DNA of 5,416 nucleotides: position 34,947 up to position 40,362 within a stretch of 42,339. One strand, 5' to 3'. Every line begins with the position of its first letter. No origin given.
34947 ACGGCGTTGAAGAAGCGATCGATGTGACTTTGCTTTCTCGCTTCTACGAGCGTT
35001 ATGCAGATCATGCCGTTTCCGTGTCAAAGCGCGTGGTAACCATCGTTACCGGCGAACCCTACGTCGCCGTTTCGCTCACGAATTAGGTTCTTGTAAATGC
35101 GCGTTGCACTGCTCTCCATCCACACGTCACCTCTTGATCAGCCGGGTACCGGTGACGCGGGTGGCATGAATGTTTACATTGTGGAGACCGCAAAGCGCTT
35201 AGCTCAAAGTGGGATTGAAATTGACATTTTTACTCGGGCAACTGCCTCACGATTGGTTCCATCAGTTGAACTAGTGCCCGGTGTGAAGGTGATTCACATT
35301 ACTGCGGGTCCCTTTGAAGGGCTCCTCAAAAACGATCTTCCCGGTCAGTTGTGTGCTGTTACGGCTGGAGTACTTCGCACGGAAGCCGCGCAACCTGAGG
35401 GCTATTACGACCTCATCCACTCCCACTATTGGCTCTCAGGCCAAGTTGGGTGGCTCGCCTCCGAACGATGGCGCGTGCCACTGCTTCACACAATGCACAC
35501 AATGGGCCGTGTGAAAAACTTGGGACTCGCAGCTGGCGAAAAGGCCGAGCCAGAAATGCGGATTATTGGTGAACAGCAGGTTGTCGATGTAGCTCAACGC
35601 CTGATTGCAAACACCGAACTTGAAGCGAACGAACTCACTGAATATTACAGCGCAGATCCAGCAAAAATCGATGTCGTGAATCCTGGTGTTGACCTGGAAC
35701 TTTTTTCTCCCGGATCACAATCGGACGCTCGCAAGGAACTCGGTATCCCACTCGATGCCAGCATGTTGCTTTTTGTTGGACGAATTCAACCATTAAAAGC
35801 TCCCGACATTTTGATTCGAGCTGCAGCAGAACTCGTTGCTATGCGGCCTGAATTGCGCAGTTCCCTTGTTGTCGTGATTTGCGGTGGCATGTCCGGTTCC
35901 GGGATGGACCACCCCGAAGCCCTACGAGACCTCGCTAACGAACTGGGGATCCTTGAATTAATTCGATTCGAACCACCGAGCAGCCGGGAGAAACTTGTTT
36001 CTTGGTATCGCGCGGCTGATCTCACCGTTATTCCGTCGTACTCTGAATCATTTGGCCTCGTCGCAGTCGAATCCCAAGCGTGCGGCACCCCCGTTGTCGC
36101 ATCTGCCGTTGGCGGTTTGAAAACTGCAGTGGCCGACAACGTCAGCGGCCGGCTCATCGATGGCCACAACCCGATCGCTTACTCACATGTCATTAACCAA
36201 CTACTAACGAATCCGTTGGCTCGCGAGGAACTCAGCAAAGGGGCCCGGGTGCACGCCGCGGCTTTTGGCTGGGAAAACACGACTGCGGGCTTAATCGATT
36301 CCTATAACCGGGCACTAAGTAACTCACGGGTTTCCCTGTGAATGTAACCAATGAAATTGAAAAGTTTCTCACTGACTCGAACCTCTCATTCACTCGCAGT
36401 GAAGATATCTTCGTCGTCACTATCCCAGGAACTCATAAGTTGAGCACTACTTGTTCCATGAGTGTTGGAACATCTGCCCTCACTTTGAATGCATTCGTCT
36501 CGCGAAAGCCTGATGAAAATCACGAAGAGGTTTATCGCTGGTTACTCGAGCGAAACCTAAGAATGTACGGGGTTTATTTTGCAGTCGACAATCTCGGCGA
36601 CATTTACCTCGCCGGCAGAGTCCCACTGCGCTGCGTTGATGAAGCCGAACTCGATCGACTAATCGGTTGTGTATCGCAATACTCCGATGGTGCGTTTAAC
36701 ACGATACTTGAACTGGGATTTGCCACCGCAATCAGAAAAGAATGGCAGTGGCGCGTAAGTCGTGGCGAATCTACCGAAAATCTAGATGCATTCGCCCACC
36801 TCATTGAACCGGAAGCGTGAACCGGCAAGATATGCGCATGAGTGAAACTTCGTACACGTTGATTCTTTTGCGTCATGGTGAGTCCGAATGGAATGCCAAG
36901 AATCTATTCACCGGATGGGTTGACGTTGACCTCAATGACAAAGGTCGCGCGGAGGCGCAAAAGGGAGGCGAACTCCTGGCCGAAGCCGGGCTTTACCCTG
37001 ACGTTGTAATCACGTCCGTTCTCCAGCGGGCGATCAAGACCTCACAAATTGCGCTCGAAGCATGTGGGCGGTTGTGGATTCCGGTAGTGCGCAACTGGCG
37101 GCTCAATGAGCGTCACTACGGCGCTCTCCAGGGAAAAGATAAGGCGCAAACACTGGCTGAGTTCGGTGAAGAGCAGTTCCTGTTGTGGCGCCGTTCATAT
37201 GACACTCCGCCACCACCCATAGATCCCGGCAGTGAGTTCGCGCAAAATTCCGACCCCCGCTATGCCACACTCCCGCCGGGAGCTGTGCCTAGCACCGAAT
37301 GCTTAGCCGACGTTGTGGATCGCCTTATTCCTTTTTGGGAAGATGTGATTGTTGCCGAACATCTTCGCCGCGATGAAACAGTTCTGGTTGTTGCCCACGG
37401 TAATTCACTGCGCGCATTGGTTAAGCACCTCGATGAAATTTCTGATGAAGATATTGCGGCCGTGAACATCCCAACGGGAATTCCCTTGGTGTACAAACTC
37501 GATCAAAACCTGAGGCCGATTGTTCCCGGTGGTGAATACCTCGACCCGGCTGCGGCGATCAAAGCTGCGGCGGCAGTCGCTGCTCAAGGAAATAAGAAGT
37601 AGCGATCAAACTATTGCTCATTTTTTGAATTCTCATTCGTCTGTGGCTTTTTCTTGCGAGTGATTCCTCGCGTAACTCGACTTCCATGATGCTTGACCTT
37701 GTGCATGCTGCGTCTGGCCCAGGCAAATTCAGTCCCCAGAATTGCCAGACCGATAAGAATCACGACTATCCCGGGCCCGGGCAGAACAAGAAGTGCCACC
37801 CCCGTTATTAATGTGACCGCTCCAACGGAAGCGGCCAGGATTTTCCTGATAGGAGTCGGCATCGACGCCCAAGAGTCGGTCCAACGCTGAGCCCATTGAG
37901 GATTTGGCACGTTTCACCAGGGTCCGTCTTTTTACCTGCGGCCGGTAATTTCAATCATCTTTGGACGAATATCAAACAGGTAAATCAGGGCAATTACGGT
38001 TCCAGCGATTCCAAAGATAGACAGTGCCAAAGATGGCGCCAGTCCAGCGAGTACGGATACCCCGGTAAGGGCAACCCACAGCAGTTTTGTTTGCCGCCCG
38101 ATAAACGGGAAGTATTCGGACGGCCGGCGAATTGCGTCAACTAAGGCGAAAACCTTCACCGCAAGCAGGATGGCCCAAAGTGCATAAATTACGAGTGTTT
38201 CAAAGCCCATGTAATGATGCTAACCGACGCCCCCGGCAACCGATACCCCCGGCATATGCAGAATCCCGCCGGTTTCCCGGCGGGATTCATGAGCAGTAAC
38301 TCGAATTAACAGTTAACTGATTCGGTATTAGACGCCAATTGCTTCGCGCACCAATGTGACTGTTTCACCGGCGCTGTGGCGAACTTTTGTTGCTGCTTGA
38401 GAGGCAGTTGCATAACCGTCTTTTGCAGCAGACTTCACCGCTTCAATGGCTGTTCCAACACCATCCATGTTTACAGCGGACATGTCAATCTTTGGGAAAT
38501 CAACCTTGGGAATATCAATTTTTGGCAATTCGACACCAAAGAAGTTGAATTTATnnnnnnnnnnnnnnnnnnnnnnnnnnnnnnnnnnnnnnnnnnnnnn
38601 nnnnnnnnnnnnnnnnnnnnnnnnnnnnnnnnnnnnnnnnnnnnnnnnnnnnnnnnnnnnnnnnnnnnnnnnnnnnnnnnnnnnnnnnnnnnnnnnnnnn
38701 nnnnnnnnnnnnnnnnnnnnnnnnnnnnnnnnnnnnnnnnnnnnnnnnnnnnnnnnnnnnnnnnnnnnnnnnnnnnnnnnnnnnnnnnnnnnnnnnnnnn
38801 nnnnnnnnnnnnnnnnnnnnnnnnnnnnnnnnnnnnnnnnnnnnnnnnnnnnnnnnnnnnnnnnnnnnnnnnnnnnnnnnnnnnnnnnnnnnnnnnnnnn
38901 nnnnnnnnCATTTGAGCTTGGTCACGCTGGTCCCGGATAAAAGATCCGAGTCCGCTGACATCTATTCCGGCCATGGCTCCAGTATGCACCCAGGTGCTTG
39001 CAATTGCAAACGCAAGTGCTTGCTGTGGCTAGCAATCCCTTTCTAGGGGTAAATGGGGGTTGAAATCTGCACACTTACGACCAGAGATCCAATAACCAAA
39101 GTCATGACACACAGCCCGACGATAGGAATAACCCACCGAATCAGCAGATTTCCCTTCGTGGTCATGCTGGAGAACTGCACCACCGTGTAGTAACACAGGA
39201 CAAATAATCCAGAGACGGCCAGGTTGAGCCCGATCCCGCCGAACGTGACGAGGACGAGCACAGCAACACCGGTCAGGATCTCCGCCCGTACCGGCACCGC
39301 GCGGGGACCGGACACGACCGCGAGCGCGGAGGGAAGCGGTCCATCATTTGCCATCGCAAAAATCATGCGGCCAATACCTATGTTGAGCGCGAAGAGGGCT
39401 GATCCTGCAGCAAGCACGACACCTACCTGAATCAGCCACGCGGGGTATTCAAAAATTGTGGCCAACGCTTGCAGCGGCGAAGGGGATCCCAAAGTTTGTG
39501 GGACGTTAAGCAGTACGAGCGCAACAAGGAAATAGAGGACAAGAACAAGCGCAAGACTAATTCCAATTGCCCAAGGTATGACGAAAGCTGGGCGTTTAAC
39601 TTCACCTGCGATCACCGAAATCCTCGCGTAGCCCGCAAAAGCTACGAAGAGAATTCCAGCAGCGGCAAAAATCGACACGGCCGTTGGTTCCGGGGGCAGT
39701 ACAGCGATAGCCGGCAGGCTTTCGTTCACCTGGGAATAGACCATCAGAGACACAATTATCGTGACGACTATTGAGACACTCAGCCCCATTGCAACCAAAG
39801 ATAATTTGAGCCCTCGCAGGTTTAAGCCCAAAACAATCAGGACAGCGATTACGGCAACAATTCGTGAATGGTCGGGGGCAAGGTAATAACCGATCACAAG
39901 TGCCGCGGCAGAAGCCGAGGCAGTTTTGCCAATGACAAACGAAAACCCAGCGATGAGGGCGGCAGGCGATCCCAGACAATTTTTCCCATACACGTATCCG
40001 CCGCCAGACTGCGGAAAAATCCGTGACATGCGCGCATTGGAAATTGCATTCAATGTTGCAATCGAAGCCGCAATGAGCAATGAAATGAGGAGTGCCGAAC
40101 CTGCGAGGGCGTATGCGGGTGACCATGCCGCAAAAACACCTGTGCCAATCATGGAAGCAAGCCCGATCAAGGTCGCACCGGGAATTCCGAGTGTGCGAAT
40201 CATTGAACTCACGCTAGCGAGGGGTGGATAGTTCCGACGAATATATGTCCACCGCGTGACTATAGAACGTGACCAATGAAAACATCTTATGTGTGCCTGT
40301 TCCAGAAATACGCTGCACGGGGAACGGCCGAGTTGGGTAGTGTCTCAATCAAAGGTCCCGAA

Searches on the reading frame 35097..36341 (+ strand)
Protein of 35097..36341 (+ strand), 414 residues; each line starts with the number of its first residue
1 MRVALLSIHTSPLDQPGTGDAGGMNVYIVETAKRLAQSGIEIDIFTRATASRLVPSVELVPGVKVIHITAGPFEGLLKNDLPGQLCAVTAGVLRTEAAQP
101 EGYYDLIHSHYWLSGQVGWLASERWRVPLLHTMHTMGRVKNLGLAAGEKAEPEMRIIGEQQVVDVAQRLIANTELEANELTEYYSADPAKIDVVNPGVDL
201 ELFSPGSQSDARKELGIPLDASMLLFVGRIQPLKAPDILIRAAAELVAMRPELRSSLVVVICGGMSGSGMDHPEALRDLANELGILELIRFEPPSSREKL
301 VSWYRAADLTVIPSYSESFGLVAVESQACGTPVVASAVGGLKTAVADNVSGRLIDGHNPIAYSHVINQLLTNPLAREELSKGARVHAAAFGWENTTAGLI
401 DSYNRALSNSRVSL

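Call 92: search_protein_families(library=pfam, proteins=[window:35097-36341:+], max_evalue=0.00001)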
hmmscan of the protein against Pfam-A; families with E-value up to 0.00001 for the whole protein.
window:35097-36341:+ (414 aa): 5 families
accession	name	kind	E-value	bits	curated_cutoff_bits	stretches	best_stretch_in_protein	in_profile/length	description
PF00534.26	Glycos_transf_1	-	5.1e-38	130.7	26.4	1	209-384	3-170/172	Glycosyl transferases group 1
PF13579.12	Glyco_trans_4_4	-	4e-28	99.2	29.7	1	22-197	1-158/158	Glycosyl transferase 4-like domain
PF13692.12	Glyco_trans_1_4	-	1.8e-25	90.3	27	1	223-372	3-142/142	Glycosyl transferases group 1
PF13439.12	Glyco_transf_4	-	3.8e-24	86.1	28.5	1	22-201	2-169/170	Glycosyltransferase Family 4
PF20706.3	GT4-conflict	-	5.1e-21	75.5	26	1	93-353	71-328/385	Family 4 Glycosyltransferase in conflict systems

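Call 94: search_protein_families(library=ncbifam, proteins=[window:35097-36341:+], max_evalue=1e-10)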
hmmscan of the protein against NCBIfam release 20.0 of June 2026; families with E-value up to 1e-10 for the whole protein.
window:35097-36341:+ (414 aa): 17 families
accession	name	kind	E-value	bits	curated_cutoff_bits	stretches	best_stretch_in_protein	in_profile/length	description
TIGR03449.1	mycothiol_MshA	equivalog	1.1e-185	617.3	462.5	1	2-408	1-405/406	D-inositol-3-phosphate glycosyltransferase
TIGR02149.1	glgA_Coryne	subfamily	6.7e-34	117.7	302.4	1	104-404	84-388/391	glycogen synthase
TIGR02472.1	sucr_P_syn_N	equivalog_domain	4.3e-30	104.9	576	1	19-394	23-429/439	sucrose-phosphate synthase, putative, glycosyltransferase domain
TIGR03088.1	stp2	hypoth_equivalog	3.5e-24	85.5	409.05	1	180-406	151-373/374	TIGR03088 family PEP-CTERM/XrtA system glycosyltransferase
TIGR04047.1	MSMEG_0565_glyc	hypoth_equivalog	1.9e-23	83.2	259.85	1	23-404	13-372/373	MSMEG_0565 family glycosyltransferase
NF012028.0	PRK15484.1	subfamily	1.2e-22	80.5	618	1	180-395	150-367/380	lipopolysaccharide N-acetylglucosaminyltransferase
TIGR03999.1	thiol_BshA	equivalog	2.1e-22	79.6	273.7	1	21-405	11-372/375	N-acetyl-alpha-D-glucosaminyl L-malate synthase BshA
TIGR04157.1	glyco_rSAM_CFB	subfamily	2e-21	76.5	400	1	158-359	162-353/406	TIGR04157 family glycosyltransferase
NF041876.1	EPS_EpsE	equivalog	2.8e-21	76.2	400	1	174-388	171-377/389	exopolysaccharide biosynthesis GT4 family glycosyltransferase EpsE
NF053787.1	GlcN_PG_synth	equivalog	1.9e-20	73.1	480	1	189-406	164-359/361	N-acetylglucosaminyl phosphatidylglycerol synthase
TIGR04063.1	stp3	hypoth_equivalog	3.7e-17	62.3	442.05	1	105-406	94-395/397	TIGR04063 family PEP-CTERM/XrtA system glycosyltransferase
NF047684.1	TeichurnBiosyTuaC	equivalog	4.6e-16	58.7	550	1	53-403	61-386/391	teichuronic acid biosynthesis protein TuaC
NF038295.1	EPS_HpsP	equivalog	5.5e-15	55.2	550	1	180-405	168-386/388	hormogonium polysaccharide biosynthesis glycosyltransferase HpsP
NF038229.1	Glyco4_Geo_Pelo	equivalog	1.2e-14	54.1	400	1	105-390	57-320/338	GPMC system family 4 glycosyltransferase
TIGR02095.1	glgA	subfamily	2.2e-13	49.7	328.45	1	212-396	283-467/477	glycogen/starch synthase, ADP-glucose type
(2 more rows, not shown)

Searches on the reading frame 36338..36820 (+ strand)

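Call 93: search_protein_families(library=pfam, proteins=[window:36338-36820:+], max_evalue=0.00001)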
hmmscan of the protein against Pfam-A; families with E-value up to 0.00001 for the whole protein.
window:36338-36820:+ (160 aa): 1 family
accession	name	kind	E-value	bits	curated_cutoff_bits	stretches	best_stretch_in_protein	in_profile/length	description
PF10722.14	YbjN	-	3.5e-16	60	22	1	6-124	4-125/126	Putative bacterial sensory transduction regulator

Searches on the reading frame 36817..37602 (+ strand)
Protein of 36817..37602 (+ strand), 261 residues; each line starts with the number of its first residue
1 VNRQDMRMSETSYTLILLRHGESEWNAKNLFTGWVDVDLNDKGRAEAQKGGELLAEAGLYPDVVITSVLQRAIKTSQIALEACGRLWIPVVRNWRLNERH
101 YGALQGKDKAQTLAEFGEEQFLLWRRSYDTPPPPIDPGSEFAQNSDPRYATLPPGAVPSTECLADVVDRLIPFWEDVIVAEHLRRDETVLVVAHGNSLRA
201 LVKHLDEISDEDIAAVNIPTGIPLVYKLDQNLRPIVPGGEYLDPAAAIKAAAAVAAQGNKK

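Call 93: search_protein_families(library=pfam, proteins=[window:36817-37602:+], max_evalue=0.00001)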
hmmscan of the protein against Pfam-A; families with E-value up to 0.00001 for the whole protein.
window:36817-37602:+ (261 aa): 1 family
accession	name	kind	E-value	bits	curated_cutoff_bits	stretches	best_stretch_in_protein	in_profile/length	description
PF00300.27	His_Phos_1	-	1.6e-36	126.2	21.7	2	15-141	1-122/194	Histidine phosphatase superfamily (branch 1)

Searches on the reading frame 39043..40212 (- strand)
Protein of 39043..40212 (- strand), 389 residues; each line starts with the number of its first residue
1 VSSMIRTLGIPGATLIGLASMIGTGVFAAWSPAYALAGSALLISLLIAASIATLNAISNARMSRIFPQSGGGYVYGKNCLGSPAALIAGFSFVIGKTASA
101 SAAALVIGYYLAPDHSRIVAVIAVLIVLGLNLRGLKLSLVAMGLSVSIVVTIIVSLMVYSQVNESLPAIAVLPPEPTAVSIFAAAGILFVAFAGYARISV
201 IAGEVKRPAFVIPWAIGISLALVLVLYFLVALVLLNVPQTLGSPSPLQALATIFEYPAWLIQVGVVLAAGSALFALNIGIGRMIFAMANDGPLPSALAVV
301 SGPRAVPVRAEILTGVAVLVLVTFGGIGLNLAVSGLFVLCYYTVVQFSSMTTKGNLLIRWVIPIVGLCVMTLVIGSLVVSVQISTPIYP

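Call 93: search_protein_families(library=pfam, proteins=[window:39043-40212:-], max_evalue=0.00001)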
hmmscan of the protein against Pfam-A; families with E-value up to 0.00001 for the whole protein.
window:39043-40212:- (389 aa): 2 families
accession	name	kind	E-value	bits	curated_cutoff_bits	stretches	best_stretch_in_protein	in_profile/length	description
PF13520.12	AA_permease_2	-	6e-24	85.2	27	1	9-355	2-376/427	Amino acid permease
PF00324.27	AA_permease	-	2e-19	70.1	24.6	1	13-349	2-378/470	Amino acid permease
